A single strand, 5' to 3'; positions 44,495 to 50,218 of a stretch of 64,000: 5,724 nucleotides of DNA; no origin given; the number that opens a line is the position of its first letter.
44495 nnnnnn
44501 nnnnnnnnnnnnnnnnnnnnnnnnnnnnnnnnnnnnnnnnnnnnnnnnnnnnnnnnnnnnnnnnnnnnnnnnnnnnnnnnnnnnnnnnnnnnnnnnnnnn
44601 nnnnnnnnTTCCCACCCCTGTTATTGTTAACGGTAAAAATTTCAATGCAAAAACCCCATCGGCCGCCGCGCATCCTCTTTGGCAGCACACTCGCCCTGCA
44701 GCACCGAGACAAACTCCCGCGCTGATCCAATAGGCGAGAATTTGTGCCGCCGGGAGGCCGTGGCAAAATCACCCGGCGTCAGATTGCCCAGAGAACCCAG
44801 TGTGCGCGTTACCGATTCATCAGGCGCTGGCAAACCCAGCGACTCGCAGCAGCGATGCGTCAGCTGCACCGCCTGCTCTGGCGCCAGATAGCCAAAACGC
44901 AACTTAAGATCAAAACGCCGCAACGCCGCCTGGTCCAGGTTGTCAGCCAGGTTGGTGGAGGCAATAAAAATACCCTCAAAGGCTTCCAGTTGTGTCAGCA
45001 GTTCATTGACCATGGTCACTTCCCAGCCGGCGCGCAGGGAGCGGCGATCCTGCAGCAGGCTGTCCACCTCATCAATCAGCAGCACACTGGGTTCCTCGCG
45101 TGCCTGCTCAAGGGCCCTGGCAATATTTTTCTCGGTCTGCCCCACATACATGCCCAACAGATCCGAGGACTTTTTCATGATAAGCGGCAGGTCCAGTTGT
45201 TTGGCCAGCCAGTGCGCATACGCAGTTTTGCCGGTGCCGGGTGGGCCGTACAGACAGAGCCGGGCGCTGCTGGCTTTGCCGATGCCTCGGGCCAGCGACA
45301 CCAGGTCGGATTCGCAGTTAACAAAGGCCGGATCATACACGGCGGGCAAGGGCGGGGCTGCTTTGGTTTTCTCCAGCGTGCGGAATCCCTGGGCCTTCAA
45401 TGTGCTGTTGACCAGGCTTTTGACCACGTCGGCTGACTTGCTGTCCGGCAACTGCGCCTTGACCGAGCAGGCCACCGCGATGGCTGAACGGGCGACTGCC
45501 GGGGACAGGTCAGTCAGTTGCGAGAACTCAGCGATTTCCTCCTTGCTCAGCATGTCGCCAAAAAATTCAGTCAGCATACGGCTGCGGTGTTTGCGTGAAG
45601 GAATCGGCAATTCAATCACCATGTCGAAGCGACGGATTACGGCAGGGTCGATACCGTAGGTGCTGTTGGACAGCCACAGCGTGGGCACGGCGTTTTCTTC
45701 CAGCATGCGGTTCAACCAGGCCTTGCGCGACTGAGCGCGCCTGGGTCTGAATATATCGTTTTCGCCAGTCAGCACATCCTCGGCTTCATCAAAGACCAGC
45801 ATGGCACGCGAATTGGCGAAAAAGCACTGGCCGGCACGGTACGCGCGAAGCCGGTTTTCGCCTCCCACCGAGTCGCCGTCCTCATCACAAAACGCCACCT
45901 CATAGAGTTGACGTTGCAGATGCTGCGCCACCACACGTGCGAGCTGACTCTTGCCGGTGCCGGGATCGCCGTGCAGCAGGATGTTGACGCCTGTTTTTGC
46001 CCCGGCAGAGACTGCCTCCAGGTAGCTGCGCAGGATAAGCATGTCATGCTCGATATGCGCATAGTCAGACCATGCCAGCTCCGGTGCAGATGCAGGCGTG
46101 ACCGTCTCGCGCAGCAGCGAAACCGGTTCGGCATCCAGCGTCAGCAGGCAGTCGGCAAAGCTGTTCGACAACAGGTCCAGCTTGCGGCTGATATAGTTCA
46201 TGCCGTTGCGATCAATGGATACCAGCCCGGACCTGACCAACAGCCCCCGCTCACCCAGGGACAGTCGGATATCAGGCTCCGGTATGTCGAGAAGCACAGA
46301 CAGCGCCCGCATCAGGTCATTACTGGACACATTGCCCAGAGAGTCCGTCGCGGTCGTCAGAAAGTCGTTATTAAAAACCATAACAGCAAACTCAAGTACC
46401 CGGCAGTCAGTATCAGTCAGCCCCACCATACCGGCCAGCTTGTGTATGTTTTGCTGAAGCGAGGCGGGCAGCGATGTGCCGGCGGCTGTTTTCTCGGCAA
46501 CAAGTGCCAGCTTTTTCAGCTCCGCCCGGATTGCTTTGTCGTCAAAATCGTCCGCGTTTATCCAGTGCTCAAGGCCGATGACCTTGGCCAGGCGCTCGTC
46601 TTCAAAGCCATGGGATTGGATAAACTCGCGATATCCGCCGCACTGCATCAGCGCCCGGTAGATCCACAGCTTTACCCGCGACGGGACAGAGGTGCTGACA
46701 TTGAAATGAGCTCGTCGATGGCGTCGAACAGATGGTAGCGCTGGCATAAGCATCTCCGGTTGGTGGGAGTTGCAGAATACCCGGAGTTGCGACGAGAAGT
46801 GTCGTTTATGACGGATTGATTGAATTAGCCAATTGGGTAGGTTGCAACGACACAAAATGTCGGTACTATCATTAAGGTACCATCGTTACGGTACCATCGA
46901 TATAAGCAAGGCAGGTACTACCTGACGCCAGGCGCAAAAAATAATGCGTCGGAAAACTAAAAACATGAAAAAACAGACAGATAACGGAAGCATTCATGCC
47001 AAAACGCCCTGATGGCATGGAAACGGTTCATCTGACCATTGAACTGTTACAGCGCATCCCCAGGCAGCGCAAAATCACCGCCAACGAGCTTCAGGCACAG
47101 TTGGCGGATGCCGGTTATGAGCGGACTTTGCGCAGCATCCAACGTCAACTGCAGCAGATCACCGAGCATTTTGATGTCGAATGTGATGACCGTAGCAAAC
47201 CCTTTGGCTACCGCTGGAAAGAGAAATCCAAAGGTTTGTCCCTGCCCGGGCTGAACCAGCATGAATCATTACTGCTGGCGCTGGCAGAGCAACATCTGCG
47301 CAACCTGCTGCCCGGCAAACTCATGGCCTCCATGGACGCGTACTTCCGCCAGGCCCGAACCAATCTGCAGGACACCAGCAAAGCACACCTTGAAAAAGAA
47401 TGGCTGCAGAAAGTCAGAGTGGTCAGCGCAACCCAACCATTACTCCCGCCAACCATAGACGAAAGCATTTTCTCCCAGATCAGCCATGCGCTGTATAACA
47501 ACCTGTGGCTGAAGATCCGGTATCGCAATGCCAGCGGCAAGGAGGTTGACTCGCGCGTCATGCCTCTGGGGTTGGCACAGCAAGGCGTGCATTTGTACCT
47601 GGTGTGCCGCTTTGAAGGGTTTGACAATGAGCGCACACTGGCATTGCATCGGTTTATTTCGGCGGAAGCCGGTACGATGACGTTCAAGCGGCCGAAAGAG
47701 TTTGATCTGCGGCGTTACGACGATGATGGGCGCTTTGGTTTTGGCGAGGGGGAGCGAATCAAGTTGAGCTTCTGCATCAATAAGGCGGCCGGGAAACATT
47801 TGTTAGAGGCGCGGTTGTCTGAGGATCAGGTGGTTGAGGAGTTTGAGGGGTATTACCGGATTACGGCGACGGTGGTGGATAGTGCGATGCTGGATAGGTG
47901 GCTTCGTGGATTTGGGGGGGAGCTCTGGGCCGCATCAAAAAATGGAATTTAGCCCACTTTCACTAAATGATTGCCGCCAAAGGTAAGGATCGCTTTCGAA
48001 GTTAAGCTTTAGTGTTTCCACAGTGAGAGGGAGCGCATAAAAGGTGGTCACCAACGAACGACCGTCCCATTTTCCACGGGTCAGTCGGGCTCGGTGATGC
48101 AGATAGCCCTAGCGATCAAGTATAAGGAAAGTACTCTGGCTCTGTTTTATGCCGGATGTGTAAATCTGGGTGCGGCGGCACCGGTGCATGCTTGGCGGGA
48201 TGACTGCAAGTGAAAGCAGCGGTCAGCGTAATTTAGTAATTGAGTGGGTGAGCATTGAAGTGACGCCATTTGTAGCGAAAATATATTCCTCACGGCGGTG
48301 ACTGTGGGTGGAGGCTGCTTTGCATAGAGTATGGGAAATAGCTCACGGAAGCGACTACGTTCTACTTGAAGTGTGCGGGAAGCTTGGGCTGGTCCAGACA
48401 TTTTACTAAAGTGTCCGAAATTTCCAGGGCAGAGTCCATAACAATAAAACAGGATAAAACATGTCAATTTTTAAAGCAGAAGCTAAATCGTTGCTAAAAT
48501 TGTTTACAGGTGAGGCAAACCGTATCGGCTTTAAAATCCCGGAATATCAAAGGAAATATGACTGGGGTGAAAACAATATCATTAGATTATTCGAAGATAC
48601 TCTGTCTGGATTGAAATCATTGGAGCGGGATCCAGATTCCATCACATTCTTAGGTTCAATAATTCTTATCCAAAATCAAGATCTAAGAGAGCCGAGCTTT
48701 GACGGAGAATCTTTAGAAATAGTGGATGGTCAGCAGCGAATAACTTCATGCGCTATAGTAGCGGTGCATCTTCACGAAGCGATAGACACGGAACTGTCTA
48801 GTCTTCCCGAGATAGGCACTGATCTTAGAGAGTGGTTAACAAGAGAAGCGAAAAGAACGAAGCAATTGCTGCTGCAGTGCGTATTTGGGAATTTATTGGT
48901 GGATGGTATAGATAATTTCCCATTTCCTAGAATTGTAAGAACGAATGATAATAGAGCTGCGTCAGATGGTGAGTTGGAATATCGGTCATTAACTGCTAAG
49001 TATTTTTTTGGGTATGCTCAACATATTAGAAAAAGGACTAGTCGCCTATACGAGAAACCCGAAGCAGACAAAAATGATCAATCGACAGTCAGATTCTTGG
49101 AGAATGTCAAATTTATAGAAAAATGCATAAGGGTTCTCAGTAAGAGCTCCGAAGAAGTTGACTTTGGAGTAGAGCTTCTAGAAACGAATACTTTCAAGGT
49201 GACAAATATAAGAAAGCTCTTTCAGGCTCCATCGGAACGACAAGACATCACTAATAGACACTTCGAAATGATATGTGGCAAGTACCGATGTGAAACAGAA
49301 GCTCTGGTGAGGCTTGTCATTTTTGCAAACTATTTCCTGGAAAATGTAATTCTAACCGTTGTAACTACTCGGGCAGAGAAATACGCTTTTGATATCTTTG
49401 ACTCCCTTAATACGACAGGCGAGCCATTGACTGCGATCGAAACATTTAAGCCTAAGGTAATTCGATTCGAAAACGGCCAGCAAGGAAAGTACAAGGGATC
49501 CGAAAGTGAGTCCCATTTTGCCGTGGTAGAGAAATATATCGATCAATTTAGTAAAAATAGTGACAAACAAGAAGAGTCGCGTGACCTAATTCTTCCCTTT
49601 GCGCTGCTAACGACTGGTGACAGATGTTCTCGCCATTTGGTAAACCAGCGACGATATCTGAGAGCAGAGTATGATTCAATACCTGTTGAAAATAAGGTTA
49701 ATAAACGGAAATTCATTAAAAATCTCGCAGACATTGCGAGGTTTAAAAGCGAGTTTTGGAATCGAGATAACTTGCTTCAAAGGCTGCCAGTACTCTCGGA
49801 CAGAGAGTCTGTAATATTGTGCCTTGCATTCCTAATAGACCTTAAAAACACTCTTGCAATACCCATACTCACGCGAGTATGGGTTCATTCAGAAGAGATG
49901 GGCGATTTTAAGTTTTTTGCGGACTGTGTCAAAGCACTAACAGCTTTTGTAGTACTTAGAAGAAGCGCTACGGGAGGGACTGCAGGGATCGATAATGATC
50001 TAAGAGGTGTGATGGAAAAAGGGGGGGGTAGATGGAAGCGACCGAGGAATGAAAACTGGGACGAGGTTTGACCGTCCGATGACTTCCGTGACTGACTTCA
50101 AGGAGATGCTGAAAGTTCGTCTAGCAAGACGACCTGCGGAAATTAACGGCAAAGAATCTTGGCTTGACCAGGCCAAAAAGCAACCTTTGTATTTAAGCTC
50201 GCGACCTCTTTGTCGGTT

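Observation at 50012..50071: sspE is switched off by one extra G in a G8 tract: candidate phase-variable defence effector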

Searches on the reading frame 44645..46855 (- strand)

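Call 7: search_protein_families(library=pfam, proteins=[window:44645-46855:-])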
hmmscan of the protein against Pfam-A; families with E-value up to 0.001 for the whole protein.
window:44645-46855:- (737 aa): 27 families (the best 25 are shown)
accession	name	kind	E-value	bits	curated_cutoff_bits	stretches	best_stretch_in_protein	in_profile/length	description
PF00004.35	AAA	-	1.4e-44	152.2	21.2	2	533-656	1-131/131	ATPase family associated with various cellular activities (AAA)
PF13191.12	AAA_16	-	9.6e-12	46.2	32.6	1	275-321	12-54/167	AAA ATPase domain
PF07728.20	AAA_5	-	3.4e-11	43.7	22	2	533-648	2-139/139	AAA domain (dynein-related subfamily)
PF13401.12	AAA_22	-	9.5e-10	39.3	27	0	291-322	7-38/130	AAA domain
PF05496.18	RuvB_N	-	5.3e-09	36.5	27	0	532-601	35-97/159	Holliday junction DNA helicase RuvB P-loop domain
PF24883.2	NPHP3_N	-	2e-08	35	24.8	1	292-322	25-55/164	Nephrocystin 3, N-terminal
PF05729.18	NACHT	-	5e-08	33.4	26.7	0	533-554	3-24/167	NACHT domain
PF00910.28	RNA_helicase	-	5.3e-07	30.5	21.5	0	533-558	1-26/105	RNA helicase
PF20030.5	bpMoxR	-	2.6e-06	27.1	27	0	284-321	26-63/205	MoxR domain in the MoxR-vWA-beta-propeller ternary systems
PF13238.12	AAA_18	-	4.3e-06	27.6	29.4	0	292-321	1-32/128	AAA domain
PF20720.3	nSTAND3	-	4.3e-06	27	27.2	0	291-324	19-52/155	Novel STAND NTPase 3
PF06068.19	TIP49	-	1.5e-05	24.8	23.8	0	282-317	43-78/347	TIP49 P-loop domain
PF01078.27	Mg_chelatase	-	2.2e-05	24.4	20.3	0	281-314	14-47/207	Magnesium chelatase, subunit ChlI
PF13671.12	AAA_33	-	3.2e-05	24.7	27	0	535-576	4-43/143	AAA domain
PF02367.23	TsaE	-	3.9e-05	24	26.6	0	284-315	16-47/128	Threonylcarbamoyl adenosine biosynthesis protein TsaE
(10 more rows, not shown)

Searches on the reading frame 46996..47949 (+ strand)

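Call 7: search_protein_families(library=pfam, proteins=[window:46996-47949:+])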
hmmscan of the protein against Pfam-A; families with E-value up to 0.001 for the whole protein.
window:46996-47949:+ (318 aa): 1 family
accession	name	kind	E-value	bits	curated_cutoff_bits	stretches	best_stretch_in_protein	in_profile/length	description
PF13280.12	WYL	-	2e-09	37.8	21.8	1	158-224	2-69/70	WYL domain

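Call 8: search_protein_families(library=padloc, proteins=[window:46996-47949:+])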
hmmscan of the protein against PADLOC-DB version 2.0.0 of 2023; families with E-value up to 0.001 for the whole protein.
window:46996-47949:+ (318 aa): 3 families
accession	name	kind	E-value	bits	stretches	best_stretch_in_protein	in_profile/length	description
PDLC01652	WYL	-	1.3e-15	56.1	1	154-309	15-141/162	"CAS-I,CAS-II,CAS-III,CAS-IV,CAS-V,CAS-VI; associated_signaling"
PDLC01457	WYL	-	1.6e-15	55.3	1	15-276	7-207/229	"CAS-I,CAS-II,CAS-III,CAS-IV,CAS-V,CAS-VI; associated_signaling"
PDLC01766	Cas3c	-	8.6e-07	25.5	1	40-309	32-292/1009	-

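Call 9: search_protein_families(library=ncbifam, proteins=[window:46996-47949:+])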
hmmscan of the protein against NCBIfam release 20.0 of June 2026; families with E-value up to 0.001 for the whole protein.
window:46996-47949:+ (318 aa): 0 families

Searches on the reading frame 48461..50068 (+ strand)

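Call 7: search_protein_families(library=pfam, proteins=[window:48461-50068:+])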
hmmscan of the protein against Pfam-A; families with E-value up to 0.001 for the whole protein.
window:48461-50068:+ (536 aa): 1 family
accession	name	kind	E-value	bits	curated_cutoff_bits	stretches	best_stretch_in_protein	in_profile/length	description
PF03235.19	GmrSD_N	-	5.2e-27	95.7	33.2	1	13-332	3-197/199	GmrSD restriction endonuclease, N-terminal domain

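Call 8: search_protein_families(library=padloc, proteins=[window:48461-50068:+])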
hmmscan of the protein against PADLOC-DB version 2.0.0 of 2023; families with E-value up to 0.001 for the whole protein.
window:48461-50068:+ (536 aa): 32 families (the best 25 are shown)
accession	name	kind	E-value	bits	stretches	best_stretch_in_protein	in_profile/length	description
PDLC02786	SspE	-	2.8e-155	516.7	1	2-523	4-527/766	SspE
PDLC02792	SspE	-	2.8e-125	417.5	1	2-522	4-535/771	SspE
PDLC02783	SspE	-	4.6e-89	297.7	2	121-520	156-554/793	SspE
PDLC02789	SspE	-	1e-78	263.7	1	3-527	1-528/749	SspE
PDLC02791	SspE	-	1.2e-66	223.4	1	2-521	1-537/775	SspE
PDLC02790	SspE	-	6.4e-42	141.5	1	8-432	2-421/776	SspE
PDLC02787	SspE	-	1.5e-37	127.3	2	238-518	237-506/727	SspE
PDLC02784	SspE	-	6.3e-36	122.1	1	46-521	4-494/714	SspE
PDLC02785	SspE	-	9.5e-30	101.5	1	3-408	2-407/785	SspE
PDLC02695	Orf5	-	2.6e-23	80.2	2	7-112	6-106/601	Orf5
PDLC02788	SspE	-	6.1e-19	65.8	1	1-365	1-373/797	SspE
PDLC04154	HEC-06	-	1.7e-18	64.6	1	4-111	7-99/569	-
PDLC04157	HEC-06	-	1e-17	62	1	24-135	23-122/558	-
PDLC02687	Orf5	-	6.4e-17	59.5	1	5-109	2-91/543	Orf5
PDLC04155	HEC-06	-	3e-15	53.7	1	23-108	20-94/562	-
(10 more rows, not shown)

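Call 9: search_protein_families(library=ncbifam, proteins=[window:48461-50068:+])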
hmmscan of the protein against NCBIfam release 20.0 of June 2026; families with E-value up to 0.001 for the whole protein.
window:48461-50068:+ (536 aa): 0 families
